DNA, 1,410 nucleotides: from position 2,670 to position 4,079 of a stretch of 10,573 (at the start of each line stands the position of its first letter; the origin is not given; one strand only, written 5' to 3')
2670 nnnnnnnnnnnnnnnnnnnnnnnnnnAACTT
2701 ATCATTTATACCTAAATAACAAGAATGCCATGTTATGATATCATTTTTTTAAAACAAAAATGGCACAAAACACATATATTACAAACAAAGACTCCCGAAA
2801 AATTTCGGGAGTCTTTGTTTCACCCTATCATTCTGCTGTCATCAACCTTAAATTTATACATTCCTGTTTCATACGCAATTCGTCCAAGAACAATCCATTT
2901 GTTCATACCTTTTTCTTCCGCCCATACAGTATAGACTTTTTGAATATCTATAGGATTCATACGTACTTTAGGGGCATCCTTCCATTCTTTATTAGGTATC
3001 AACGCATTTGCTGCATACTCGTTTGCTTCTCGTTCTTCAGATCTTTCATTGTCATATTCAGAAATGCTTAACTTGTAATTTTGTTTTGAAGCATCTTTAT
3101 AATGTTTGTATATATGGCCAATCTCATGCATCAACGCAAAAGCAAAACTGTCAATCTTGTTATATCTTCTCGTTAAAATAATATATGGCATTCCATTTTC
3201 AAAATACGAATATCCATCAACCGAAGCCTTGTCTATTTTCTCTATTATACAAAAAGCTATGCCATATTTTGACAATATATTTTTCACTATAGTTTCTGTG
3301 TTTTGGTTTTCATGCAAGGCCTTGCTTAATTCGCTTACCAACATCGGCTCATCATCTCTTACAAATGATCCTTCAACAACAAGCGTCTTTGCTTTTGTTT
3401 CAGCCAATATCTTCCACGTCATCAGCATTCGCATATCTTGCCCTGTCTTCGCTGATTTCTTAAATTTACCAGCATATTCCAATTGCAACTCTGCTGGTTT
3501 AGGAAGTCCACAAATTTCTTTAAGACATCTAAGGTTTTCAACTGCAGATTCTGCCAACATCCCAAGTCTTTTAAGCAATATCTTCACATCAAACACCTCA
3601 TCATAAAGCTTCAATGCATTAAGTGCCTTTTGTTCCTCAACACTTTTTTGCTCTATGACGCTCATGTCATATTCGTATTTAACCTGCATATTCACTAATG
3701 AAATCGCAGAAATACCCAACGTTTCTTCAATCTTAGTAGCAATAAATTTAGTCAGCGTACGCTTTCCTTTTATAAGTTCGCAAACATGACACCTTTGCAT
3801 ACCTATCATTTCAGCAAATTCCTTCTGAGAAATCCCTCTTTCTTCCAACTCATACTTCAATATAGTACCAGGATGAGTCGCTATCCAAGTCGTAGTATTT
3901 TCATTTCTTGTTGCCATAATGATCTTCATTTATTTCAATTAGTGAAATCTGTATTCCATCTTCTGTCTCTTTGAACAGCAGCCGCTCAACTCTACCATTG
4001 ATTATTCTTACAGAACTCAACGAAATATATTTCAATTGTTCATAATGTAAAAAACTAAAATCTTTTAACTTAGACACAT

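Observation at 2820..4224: HigB-like toxin with a HigA-HTH::ImmA/IrrE metallopeptidase fusion: candidate protease-gated toxin-antitoxin or abortive-infection switch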

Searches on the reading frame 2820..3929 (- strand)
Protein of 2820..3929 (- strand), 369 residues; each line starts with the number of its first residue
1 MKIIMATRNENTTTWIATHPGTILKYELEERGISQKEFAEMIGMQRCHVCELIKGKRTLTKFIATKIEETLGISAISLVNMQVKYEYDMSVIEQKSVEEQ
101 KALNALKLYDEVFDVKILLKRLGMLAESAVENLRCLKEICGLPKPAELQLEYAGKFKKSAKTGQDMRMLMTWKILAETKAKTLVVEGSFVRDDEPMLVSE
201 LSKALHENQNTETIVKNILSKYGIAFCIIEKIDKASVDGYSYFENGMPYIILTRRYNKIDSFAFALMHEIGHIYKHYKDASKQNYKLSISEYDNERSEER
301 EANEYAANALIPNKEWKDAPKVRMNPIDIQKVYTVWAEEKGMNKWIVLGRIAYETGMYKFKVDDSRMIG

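Call 3: search_protein_families(library=pfam, proteins=[window:2820-3929:-], max_evalue=0.1)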
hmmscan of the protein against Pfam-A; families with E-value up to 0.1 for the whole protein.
window:2820-3929:- (369 aa): 5 families
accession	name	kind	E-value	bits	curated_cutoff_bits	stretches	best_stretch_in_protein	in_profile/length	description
PF06114.19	Peptidase_M78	-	8.3e-09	35.7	22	1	229-335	10-113/123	IrrE N-terminal-like domain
PF01381.28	HTH_3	-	1.7e-07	31.6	23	1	24-74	1-51/55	Helix-turn-helix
PF14891.12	Peptidase_M91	-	0.023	15.5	25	1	260-303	91-135/176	Effector protein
PF23382.1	DUF7097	-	0.032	14.6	27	1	275-325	23-73/175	Family of unknown function (DUF7097)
PF16897.10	MMR_HSR1_Xtn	-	0.043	14.3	35.2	1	205-274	10-80/106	C-terminal region of MMR_HSR1 domain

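Call 4: search_protein_families(library=ncbifam, proteins=[window:2820-3929:-], max_evalue=0.1)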
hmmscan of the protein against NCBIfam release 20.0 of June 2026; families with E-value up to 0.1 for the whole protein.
window:2820-3929:- (369 aa): 10 families
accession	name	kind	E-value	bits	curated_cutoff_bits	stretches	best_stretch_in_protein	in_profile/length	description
TIGR02607.1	antidote_HigA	equivalog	2.2e-11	43.4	47.7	1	17-87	4-75/81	HigA family addiction module antitoxin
NF052239.1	antitox_spr1629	equivalog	2.3e-10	40.1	335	1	207-318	157-258/377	spr1629 family repressor/antitoxin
NF007238.0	PRK09672.1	equivalog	0.0047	16.2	274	1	261-318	164-212/309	phage exclusion protein Lit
TIGR00270.2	TIGR00270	equivalog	0.0054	16.6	110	1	22-82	78-138/159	multiprotein bridging factor aMBF1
TIGR03070.1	couple_hipB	subfamily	0.0086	16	71.65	1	22-60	5-43/58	type II toxin-antitoxin system Y4mF family antitoxin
TIGR04111.1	BcepMu_gp16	hypoth_equivalog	0.011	15.7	34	1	25-57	6-38/55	phage-associated protein, BcepMu gp16 family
NF038139.1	Reg_Aceta_RamB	equivalog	0.026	13.2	700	1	21-76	4-59/465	acetate metabolism transcriptional regulator RamB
TIGR00721.1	tfx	subfamily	0.033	14.1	60.25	0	27-54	16-43/137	Tfx family DNA-binding protein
NF006015.0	PRK08154.1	subfamily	0.07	12.3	204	0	21-95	32-106/314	anaerobic benzoate catabolism transcriptional regulator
NF003056.0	PRK03975.1-4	equivalog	0.079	12.8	115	0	27-87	16-74/145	putative transcriptional regulator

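Call 6: search_protein_families(library=padloc, proteins=[window:2820-3929:-], max_evalue=0.1)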
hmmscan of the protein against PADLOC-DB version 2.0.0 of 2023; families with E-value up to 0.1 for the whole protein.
window:2820-3929:- (369 aa): 23 families
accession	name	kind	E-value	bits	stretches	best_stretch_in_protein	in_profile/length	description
PDLC03982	PD-Lambda-2_B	-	1.7e-38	130.9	1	15-360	55-382/402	-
PDLC03945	RmrA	-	3.2e-11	41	1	218-318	165-258/394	-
PDLC04141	capP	-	5.2e-11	40.5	1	215-321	24-123/242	capP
PDLC03947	RmrA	-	1.3e-10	38.6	1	216-316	163-257/383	-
PDLC03948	RmrA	-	5.1e-10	36.8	1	219-315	164-255/397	-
PDLC03946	RmrA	-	1.6e-09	35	1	233-319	162-236/357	-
PDLC03949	RmrA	-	2.5e-09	34.5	1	232-318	160-233/363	-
PDLC03954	RmrA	-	3.2e-09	34.2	1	217-314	164-255/380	-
PDLC03950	RmrA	-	1.4e-08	32.2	1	219-318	155-246/369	-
PDLC03952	RmrA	-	4.2e-08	30.4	1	218-316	177-269/395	-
PDLC04758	PDC-M64B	-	1e-07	30.5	1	28-103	39-112/123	-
PDLC04775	PDC-M69A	-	2e-07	29.5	1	23-119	11-107/113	-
PDLC03944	RmrA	-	5.2e-07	27.1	1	218-325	152-257/384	-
PDLC03951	RmrA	-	3.6e-06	24.2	1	217-316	159-252/400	-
PDLC04757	PDC-M64B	-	1.4e-05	23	1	26-92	36-102/128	-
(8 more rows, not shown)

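Call 7: search_protein_families(library=phrogs, proteins=[window:2820-3929:-], max_evalue=0.1)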
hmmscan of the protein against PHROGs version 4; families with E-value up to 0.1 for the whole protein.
window:2820-3929:- (369 aa): 23 families
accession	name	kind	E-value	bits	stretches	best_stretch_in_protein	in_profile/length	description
phrog_2439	-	transcription regulation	1.3e-25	91.1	1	17-352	5-278/367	transcriptional regulator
phrog_87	-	other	2.4e-15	57.9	1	166-321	14-138/227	metallo-protease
phrog_1381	-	moron, auxiliary metabolic gene and host takeover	1.3e-12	48.6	1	11-102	4-96/264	plasmid antitoxin with HTH domain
phrog_1914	-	unknown function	9.5e-09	36.2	1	237-321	68-152/222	-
phrog_19315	-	unknown function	6.6e-08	33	1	229-332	60-161/348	-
phrog_1516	-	unknown function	7.4e-08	33.3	1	206-334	30-163/227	-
phrog_1468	-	transcription regulation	1e-06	29.3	1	25-74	13-61/67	transcriptional repressor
phrog_8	-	transcription regulation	1.1e-06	29.4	1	22-145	161-260/346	transcriptional regulator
phrog_3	-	transcription regulation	1.3e-05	26.2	1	13-101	82-167/430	transcriptional repressor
phrog_2328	-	transcription regulation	2.2e-05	25.2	1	24-75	20-71/128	transcriptional repressor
phrog_18577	-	unknown function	2.9e-05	24.5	1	221-310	144-235/332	-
phrog_1373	-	transcription regulation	7e-05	23.9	1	24-110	68-154/166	transcriptional regulator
phrog_4779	-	transcription regulation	0.0001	23.8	1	22-58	5-41/98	transcriptional regulator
phrog_7241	-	transcription regulation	0.00023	22.2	1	28-78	70-120/122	transcriptional regulator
phrog_925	-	DNA, RNA and nucleotide metabolism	0.00023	21.8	1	25-74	10-59/67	HTH DNA binding protein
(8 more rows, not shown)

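Call 9: search_solved_structures(query=window:2820-3929:-, max_evalue=1, show_alignments=3)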
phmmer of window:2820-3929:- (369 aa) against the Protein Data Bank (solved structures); distinct sequences matched with E-value up to 1: 13.
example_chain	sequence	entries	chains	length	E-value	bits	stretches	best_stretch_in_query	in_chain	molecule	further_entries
4mcx_A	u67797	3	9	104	2e-06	30.4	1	17-93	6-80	Antidote protein | Antitoxin HigA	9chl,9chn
6chv_A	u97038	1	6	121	2.4e-06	30.1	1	17-93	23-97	Antitoxin HigA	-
4mct_A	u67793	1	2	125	3.2e-06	29.7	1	17-93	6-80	Antidote protein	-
6cf1_A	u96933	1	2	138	3.5e-06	29.5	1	17-92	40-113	Antitoxin HigA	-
3cec_A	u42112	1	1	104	2.5e-05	26.7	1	18-95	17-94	Putative antidote protein of plasmid maintenance system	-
8tac_A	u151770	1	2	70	0.00061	22.2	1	21-74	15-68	DBP48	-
2icp_A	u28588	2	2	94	0.0013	21.1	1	19-85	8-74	antitoxin higa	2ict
2b5a_A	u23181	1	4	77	0.0043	19.4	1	21-77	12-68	C.BclI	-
2eby_A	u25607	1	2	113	0.024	16.9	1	17-89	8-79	Putative HTH-type transcriptional regulator ybaQ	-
3trb_A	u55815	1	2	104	0.16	14.2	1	18-94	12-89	Virulence-associated protein I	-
8ezt_A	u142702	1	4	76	0.25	13.6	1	22-83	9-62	HipB(Lp)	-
2mez_A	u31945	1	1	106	0.5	12.6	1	11-88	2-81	Multiprotein Bridging Factor (MBP-like)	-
8hno_A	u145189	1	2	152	0.85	11.8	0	27-102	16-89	Archaeal transcription regulator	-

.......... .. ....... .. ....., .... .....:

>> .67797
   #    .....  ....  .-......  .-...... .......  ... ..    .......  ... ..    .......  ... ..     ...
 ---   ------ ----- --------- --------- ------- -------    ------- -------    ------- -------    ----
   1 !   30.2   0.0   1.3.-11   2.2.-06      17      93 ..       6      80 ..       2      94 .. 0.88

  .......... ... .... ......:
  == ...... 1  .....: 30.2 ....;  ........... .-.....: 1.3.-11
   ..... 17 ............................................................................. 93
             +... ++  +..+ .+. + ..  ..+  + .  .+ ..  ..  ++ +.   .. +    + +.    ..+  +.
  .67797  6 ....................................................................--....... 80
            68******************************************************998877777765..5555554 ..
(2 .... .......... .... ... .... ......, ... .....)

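Call 17: find_homologous_proteins(query=window:2820-3929:-, max_evalue=0.001)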
Query window:2820-3929:- (369 aa): 318 proteins with E <= 0.001 among 3125 candidates; the best 120 are listed.
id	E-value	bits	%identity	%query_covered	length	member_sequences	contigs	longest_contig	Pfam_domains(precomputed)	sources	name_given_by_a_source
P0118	1.5e-236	802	99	99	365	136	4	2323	PF01381.29,PF06114.20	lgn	-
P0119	1.8e-231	785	96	99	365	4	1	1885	PF01381.29,PF06114.20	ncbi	-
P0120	8.7e-226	766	95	99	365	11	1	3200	PF01381.29,PF06114.20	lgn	-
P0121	5.8e-217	737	91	99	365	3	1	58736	PF01381.29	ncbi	-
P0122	2.6e-192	656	81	98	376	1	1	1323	PF01381.29,PF06114.20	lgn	-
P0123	1.7e-179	614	75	99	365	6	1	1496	PF01381.29,PF06114.20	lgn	-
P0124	1.7e-170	585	69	99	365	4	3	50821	PF01381.29,PF06114.20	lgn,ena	-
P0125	1.1e-169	582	71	99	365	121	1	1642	PF01381.29,PF06114.20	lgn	-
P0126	1.1e-168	579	71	99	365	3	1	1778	PF01381.29,PF06114.20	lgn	-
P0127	1.3e-168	578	70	99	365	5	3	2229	PF01381.29,PF06114.20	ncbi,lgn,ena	-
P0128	7.4e-167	573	70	99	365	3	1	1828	PF01381.29,PF06114.20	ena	-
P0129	5.1e-166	570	69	99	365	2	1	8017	PF01381.29,PF06114.20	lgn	-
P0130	1.4e-165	568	69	99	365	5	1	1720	PF01381.29,PF06114.20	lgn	-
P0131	2.6e-165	568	70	99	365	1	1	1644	PF01381.29,PF06114.20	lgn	-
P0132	1.6e-164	565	68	99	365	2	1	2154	PF01381.29,PF06114.20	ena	-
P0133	4.8e-164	563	68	99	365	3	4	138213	PF01381.29,PF06114.20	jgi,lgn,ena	-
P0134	2.2e-163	561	69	99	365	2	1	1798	PF01381.29,PF06114.20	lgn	-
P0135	1.4e-162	559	68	99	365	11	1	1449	PF01381.29,PF06114.20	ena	-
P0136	1.6e-162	558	69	99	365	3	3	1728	PF01381.29,PF06114.20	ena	-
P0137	4.7e-160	550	70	99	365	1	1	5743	PF01381.29,PF06114.20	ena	-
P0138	7.8e-160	550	66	99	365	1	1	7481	PF01381.29,PF06114.20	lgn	-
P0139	1.6e-159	549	69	99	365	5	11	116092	PF01381.29,PF06114.20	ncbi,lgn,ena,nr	ncbi:MAG: helix-turn-helix domain-containing protein [Bacteroidaceae bacterium]|nr:helix-turn-helix 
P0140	5.1e-159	547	68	99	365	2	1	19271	PF01381.29,PF06114.20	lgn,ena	-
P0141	8.2e-159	546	67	99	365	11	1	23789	PF01381.29,PF06114.20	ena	-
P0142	1.1e-157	543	67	99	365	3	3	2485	PF01381.29,PF06114.20,PF10463.16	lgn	-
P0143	7.2e-157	540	65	99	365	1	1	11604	PF01381.29,PF06114.20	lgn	-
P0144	1.2e-156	539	68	99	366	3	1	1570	PF01381.29,PF06114.20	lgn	-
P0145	7.5e-156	537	67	99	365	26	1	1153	PF01381.29,PF06114.20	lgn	-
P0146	1.2e-155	536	67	99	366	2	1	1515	PF01381.29,PF06114.20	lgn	-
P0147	2.7e-155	535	65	99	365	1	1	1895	PF01381.29,PF06114.20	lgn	-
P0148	8.8e-155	533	66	100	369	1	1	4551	PF01381.29,PF06114.20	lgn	-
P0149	2.4e-154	532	66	99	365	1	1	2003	PF01381.29,PF06114.20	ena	-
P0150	2.7e-154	531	66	99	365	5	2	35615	PF01381.29,PF06114.20,PF13443.13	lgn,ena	-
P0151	3.2e-154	531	66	99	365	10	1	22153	PF01381.29,PF06114.20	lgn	-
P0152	4.4e-154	531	65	99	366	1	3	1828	PF01381.29,PF06114.20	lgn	-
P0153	6.8e-154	530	65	99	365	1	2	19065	PF01381.29,PF06114.20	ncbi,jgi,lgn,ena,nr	ncbi:MAG: ImmA/IrrE family metallo-endopeptidase [Paludibacteraceae bacterium]|nr:ImmA/IrrE family m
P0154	7.7e-154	530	66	99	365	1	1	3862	PF01381.29,PF06114.20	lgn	-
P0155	8.2e-154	530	67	99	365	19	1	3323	PF01381.29,PF06114.20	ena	-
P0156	9.1e-154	530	65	99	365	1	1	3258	PF01381.29,PF06114.20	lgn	-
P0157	1.4e-153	529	66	99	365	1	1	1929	PF01381.29,PF06114.20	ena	-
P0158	1.7e-153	529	65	100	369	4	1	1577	PF01381.29,PF06114.20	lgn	-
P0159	1.7e-153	529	65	99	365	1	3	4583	PF01381.29,PF06114.20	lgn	-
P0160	2.0e-153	529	67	99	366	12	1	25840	PF01381.29,PF06114.20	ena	-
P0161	2.5e-153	528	66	99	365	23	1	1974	PF01381.29,PF06114.20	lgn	-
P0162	4.3e-153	527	65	99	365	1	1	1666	PF01381.29,PF06114.20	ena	-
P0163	1.0e-152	526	65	99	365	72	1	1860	PF01381.29,PF06114.20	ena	-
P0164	1.2e-152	526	65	99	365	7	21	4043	PF01381.29,PF06114.20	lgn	-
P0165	3.5e-152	524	66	99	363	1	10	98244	PF01381.29,PF06114.20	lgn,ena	-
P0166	3.7e-152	524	65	99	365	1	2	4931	PF01381.29,PF06114.20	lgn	-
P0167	4.4e-152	524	65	99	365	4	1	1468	PF01381.29,PF06114.20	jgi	-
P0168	8.6e-152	523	65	99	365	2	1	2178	PF01381.29,PF06114.20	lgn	-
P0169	9.2e-152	523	65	99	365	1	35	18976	PF01381.29,PF06114.20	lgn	-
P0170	2.1e-151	522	64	99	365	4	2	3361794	PF01381.29,PF06114.20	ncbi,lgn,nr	ncbi:HTH-type transcriptional regulator/antitoxin HigA [Bacteroides zoogleoformans]|nr:ImmA/IrrE fam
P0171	3.2e-151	521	65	99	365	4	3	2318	PF01381.29,PF06114.20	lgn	-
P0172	4.1e-151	521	64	100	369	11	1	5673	PF01381.29,PF06114.20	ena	-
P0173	1.1e-150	520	64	99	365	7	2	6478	PF01381.29,PF06114.20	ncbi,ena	-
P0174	1.5e-150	519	64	99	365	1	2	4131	PF01381.29,PF06114.20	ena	-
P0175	2.1e-150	519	65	99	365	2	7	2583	PF01381.29,PF06114.20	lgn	-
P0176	2.3e-150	519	61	99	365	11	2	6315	PF01381.29,PF06114.20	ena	-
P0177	2.4e-150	518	62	99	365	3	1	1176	PF01381.29,PF06114.20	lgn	-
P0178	3.1e-150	518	62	99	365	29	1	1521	PF12844.14,PF01381.29,PF06114.20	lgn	-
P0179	4.6e-150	518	65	99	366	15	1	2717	PF01381.29,PF06114.20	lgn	-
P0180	5.4e-150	517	64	99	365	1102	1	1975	PF01381.29,PF06114.20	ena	-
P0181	6.0e-150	517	65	99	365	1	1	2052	PF01381.29,PF06114.20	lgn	-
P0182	1.3e-149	516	65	99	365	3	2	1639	PF01381.29,PF06114.20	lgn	-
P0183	4.2e-149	514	65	99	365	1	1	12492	PF01381.29,PF06114.20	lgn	-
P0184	9.8e-149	513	62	99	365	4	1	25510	PF12844.14,PF01381.29,PF06114.20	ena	-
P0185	1.6e-148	512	64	99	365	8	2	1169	PF01381.29,PF06114.20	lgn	-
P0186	2.6e-148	512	64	99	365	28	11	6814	PF01381.29,PF06114.20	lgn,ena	-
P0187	2.9e-148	512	64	99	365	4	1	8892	PF01381.29,PF06114.20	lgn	-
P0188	5.4e-148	511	65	99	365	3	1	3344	PF01381.29,PF06114.20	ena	-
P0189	1.1e-147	510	64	99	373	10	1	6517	PF01381.29,PF06114.20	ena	-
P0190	2.1e-147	509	63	99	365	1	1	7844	PF01381.29,PF06114.20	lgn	-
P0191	4.4e-147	508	64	99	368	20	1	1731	PF01381.29,PF06114.20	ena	-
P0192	1.2e-146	506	63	99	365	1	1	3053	PF01381.29,PF06114.20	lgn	-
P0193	1.4e-146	506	65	96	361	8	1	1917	PF01381.29,PF06114.20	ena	-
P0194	1.4e-146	506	63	99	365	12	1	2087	PF01381.29,PF06114.20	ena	-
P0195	1.7e-146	506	60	99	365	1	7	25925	PF01381.29,PF06114.20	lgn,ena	-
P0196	2.2e-146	505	62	99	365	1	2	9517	PF01381.29,PF06114.20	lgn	-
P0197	3.2e-146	505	63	99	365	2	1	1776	PF01381.29,PF06114.20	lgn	-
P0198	1.9e-145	502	63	99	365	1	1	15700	PF01381.29,PF06114.20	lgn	-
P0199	2.0e-145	502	61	99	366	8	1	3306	PF01381.29,PF06114.20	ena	-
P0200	2.7e-145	502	62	99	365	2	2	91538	PF01381.29,PF06114.20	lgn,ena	-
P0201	4.0e-145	501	61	99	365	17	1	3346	PF01381.29,PF06114.20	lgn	-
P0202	4.5e-145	501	62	99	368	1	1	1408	PF01381.29,PF06114.20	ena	-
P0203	4.7e-145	501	63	99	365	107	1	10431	PF01381.29,PF06114.20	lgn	-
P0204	8.8e-145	500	63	99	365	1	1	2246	PF01381.29,PF06114.20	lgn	-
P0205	1.6e-144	499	63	99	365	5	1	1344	PF01381.29,PF06114.20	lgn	-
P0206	2.7e-144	499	63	99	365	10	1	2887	PF01381.29,PF06114.20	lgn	-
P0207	4.4e-144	498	60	99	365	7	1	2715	PF12844.14,PF01381.29,PF06114.20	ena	-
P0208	8.5e-144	497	62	99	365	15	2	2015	PF01381.29,PF06114.20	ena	-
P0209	2.5e-143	495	59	99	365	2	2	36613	PF12844.14,PF01381.29,PF06114.20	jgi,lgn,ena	jgi:HTH-type transcriptional regulator/antitoxin HigA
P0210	2.5e-143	495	60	99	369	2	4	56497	PF12844.14,PF01381.29,PF06114.20,PF13443.13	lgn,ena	-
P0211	3.8e-143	495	62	99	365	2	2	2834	PF01381.29,PF06114.20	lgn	-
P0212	1.6e-142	493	60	99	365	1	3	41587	PF12844.14,PF01381.29,PF06114.20,PF13443.13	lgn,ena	-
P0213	1.2e-141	490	64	99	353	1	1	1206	PF01381.29,PF06114.20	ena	-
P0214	1.6e-141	489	64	96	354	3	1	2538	PF01381.29,PF06114.20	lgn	-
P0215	1.9e-141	489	60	100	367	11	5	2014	PF12844.14,PF01381.29,PF06114.20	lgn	-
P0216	2.3e-141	489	59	99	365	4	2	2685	PF01381.29,PF06114.20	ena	-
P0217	9.9e-141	487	60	99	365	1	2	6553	PF12844.14,PF01381.29,PF06114.20,PF13443.13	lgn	-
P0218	1.0e-140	487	59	100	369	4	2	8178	PF01381.29,PF06114.20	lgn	-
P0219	2.3e-140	486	60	99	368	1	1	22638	PF01381.29,PF06114.20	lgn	-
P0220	2.7e-140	485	60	99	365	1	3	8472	PF01381.29,PF06114.20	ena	-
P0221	5.2e-140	484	60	99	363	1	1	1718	PF12844.14,PF01381.29,PF06114.20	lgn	-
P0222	5.1e-139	481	59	99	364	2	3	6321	PF01381.29,PF06114.20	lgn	-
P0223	7.0e-139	481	58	99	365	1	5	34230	PF12844.14,PF01381.29,PF06114.20,PF13443.13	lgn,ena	-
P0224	9.2e-139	480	60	99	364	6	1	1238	PF01381.29,PF06114.20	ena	-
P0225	2.2e-138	479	60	99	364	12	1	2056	PF01381.29,PF06114.20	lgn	-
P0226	3.1e-138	479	61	99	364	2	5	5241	PF01381.29,PF06114.20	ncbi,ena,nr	ncbi:MAG: ImmA/IrrE family metallo-endopeptidase [Bacteroidaceae bacterium]|nr:ImmA/IrrE family meta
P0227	2.8e-137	475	59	99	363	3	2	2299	PF12844.14,PF01381.29,PF06114.20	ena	-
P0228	3.4e-137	475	59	99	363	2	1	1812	PF01381.29,PF06114.20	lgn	-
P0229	1.7e-136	473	58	99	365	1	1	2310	PF01381.29,PF06114.20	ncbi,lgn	-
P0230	1.8e-136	473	65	91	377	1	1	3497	PF01381.29,PF06114.20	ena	-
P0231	3.3e-136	472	58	99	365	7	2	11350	PF01381.29,PF06114.20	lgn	-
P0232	1.8e-135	470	58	99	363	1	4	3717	PF12844.14,PF01381.29,PF06114.20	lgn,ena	-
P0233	2.5e-134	466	58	98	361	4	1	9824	PF12844.14,PF01381.29,PF06114.20,PF13443.13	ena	-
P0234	1.5e-133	463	60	99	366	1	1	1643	PF01381.29,PF06114.20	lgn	-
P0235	6.6e-133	461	63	89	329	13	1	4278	PF06114.20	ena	-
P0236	5.6e-132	458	64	89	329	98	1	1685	PF06114.20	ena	-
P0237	8.8e-131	454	63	89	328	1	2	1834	PF06114.20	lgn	-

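Call 43: predict_structure(alignment_id=A2)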
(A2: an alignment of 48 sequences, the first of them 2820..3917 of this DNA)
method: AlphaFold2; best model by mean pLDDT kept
length: 365 residues; sequences in the alignment: 48
mean_pLDDT: 86.8   pTM: 0.76
mean pLDDT of the five models: 86.8, 86.2, 85.6, 84.4, 84.2
residues with pLDDT >= 90: 238; 70-90: 83; 50-70: 23; < 50: 21
segments of 3 or more residues with pLDDT < 50: 1-8, 153-159, 284-289
pLDDT, mean of each block of 10 residues (from residue 1): 39 85 94 95 94 93 94 93 89 92 93 95 94 93 73 50 86 91 94 98 96 97 89 83 90 89 94 69 49 84 96 85 91 96 93 86 91
secondary structure, 60 per line:
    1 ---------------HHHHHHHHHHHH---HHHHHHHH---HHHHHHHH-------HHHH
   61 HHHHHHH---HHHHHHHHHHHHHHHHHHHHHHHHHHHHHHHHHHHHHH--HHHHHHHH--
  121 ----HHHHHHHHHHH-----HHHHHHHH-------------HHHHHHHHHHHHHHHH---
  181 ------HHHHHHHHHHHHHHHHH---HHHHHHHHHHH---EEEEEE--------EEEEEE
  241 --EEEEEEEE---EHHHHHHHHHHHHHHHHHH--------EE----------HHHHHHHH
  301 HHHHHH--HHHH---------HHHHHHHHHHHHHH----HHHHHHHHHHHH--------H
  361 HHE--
elements in order: H16-27 H31-38 H42-49 H57-67 H71-108 H111-118 H125-135 H141-148 H162-177 H187-203 H207-217 E221-226 E235-240 E243-250 H255-272 H293-306 H309-312 H322-335 H340-351
